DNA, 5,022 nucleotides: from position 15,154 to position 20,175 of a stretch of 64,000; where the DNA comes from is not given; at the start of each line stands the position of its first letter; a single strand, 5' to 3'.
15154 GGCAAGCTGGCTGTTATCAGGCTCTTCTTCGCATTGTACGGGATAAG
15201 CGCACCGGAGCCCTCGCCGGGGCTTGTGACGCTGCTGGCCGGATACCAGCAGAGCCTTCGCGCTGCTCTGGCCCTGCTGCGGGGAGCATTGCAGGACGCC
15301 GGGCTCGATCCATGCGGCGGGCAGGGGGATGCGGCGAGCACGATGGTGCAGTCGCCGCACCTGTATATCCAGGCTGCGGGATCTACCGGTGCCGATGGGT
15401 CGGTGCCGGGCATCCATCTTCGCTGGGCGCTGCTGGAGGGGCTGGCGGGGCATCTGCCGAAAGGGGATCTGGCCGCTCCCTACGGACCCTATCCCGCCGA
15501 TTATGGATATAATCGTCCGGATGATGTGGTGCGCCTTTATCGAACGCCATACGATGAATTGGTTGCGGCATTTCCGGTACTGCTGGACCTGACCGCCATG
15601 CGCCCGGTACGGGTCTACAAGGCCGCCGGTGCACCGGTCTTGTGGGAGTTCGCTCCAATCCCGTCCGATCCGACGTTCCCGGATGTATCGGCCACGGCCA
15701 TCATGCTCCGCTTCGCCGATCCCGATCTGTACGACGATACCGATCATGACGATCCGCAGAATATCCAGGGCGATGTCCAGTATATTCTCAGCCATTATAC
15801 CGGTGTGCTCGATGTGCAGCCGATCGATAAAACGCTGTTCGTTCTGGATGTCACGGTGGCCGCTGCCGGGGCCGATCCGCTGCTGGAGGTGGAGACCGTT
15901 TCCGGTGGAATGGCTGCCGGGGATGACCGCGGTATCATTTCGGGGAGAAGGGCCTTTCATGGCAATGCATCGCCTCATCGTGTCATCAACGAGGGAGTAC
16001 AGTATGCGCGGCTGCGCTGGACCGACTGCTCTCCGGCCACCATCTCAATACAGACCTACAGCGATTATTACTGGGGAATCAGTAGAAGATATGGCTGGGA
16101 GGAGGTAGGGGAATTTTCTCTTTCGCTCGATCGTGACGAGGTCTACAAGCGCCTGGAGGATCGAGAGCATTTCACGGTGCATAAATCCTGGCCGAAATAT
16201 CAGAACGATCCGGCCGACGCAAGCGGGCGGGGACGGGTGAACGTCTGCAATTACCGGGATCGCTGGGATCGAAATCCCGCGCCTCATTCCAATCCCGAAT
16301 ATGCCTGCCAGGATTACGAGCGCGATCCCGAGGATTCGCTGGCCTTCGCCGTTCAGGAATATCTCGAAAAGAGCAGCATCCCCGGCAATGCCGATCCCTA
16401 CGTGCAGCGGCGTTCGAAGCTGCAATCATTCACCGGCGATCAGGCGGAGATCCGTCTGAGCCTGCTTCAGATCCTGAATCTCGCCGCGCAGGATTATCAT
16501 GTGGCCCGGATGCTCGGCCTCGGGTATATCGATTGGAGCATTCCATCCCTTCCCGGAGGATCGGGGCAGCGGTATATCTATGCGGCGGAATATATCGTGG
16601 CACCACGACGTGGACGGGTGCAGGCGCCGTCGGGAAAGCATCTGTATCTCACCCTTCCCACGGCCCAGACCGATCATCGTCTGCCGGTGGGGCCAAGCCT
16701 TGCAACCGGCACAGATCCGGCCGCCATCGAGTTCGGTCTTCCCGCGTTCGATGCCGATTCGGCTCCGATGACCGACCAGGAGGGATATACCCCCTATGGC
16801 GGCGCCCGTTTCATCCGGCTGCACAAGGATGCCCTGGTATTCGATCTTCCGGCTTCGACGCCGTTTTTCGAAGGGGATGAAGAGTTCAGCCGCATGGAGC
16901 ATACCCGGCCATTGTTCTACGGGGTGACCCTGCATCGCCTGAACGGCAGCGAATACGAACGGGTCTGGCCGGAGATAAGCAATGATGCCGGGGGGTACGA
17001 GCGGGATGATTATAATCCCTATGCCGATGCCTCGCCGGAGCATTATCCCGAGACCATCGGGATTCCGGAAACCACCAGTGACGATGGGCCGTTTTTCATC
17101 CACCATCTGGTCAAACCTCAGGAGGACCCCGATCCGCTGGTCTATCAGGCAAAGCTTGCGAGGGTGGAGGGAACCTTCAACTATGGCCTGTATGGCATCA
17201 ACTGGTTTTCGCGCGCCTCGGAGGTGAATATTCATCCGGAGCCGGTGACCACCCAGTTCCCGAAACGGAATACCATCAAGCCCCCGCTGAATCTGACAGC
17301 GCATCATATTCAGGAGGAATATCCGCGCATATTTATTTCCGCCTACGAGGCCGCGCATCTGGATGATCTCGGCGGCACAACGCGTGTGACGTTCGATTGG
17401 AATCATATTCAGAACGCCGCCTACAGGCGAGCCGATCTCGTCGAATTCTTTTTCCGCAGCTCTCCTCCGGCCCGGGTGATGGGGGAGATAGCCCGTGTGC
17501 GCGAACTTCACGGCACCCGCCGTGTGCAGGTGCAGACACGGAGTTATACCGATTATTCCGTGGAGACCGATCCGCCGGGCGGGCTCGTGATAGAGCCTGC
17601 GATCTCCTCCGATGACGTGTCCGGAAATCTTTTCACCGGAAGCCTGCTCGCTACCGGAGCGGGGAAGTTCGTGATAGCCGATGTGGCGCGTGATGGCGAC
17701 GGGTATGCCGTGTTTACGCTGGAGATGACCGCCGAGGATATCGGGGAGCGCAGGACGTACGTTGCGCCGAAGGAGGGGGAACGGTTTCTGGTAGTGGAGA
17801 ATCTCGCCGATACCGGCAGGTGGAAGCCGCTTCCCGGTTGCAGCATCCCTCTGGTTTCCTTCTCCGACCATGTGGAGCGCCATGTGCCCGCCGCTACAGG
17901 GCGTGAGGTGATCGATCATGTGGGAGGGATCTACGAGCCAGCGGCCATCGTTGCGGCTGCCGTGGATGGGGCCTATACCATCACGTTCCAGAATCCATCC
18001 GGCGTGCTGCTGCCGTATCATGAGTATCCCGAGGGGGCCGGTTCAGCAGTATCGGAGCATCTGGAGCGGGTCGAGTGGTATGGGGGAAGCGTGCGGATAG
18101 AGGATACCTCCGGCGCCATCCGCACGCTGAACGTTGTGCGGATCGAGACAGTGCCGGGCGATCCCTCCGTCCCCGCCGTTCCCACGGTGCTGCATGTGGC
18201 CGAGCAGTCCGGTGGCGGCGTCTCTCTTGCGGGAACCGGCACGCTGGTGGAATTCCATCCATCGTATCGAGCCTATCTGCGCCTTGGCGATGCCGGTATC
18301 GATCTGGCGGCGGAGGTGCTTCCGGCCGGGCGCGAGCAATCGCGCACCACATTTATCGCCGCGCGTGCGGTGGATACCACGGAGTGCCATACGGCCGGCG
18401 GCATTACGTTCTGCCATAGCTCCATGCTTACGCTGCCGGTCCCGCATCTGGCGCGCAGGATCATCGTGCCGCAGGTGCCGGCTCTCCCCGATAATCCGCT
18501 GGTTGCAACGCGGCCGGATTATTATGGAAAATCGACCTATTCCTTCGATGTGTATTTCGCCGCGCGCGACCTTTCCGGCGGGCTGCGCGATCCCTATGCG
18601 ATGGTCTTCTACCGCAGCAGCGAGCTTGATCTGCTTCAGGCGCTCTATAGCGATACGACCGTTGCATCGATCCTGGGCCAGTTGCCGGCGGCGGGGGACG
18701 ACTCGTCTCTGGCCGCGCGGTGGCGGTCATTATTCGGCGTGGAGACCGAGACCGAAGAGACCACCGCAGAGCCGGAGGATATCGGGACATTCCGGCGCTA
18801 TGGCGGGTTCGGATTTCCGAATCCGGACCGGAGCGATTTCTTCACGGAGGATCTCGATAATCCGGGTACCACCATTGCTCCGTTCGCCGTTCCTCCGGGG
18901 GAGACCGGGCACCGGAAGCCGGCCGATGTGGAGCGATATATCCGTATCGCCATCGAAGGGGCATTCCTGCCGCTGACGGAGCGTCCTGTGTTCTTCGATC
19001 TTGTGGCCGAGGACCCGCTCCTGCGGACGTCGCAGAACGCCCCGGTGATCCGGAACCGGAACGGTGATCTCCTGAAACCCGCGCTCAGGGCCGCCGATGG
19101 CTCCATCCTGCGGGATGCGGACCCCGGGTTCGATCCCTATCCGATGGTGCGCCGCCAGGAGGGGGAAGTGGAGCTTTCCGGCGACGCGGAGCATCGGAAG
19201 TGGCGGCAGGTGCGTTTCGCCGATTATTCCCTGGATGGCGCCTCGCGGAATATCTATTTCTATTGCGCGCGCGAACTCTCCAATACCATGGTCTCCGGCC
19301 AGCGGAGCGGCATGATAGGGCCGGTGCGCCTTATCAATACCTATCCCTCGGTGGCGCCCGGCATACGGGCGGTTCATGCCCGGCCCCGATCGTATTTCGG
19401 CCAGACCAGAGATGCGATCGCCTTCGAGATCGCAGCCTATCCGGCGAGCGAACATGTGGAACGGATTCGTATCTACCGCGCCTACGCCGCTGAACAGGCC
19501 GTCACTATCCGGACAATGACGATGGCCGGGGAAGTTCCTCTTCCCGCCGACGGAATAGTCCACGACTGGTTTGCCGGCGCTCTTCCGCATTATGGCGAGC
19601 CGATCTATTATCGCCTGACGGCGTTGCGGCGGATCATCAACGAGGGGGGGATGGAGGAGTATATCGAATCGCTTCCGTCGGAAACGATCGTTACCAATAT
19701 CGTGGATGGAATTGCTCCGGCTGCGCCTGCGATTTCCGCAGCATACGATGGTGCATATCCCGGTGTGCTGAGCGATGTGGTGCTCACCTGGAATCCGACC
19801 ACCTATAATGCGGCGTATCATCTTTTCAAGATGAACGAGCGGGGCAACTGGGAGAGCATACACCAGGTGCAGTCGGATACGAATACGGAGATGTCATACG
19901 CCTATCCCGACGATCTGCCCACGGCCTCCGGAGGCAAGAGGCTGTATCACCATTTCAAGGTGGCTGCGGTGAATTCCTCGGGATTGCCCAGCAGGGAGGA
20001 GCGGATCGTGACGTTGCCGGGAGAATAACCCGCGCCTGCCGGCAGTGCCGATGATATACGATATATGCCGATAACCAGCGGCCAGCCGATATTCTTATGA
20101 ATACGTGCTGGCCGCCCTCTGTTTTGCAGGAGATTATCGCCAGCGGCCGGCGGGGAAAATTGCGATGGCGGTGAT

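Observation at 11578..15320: Ten-fold Cys/Trp helical super-repeat in giant B (C-x(3-10)-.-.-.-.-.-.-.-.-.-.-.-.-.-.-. ... LP)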

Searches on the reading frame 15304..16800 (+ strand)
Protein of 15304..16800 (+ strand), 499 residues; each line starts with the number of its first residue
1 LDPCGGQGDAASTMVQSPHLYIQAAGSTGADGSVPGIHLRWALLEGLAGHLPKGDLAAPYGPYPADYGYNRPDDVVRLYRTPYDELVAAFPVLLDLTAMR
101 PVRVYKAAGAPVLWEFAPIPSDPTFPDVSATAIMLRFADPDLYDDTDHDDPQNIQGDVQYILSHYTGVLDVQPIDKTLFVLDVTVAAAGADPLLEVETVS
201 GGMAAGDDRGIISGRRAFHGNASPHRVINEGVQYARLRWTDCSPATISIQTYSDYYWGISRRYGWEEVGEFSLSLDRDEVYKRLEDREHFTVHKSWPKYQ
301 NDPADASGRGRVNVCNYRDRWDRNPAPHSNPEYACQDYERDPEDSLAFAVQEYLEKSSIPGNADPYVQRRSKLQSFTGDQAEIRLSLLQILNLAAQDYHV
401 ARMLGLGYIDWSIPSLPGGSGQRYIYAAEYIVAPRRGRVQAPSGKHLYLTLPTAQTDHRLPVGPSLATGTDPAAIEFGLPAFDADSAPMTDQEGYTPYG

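Call 87: search_protein_families(library=pfam, proteins=[window:15304-16800:+], max_evalue=1)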
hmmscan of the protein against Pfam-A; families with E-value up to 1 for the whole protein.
window:15304-16800:+ (499 aa): 0 families

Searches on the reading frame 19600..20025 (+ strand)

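Call 87: search_protein_families(library=pfam, proteins=[window:19600-20025:+], max_evalue=1)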
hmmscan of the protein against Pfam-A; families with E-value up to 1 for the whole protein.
window:19600-20025:+ (142 aa): 1 family
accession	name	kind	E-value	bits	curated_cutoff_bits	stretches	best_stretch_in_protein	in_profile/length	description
PF21910.2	GH85_C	-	0.15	12.9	27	1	58-135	17-88/95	GH85 endohexosaminidases, C-terminal domain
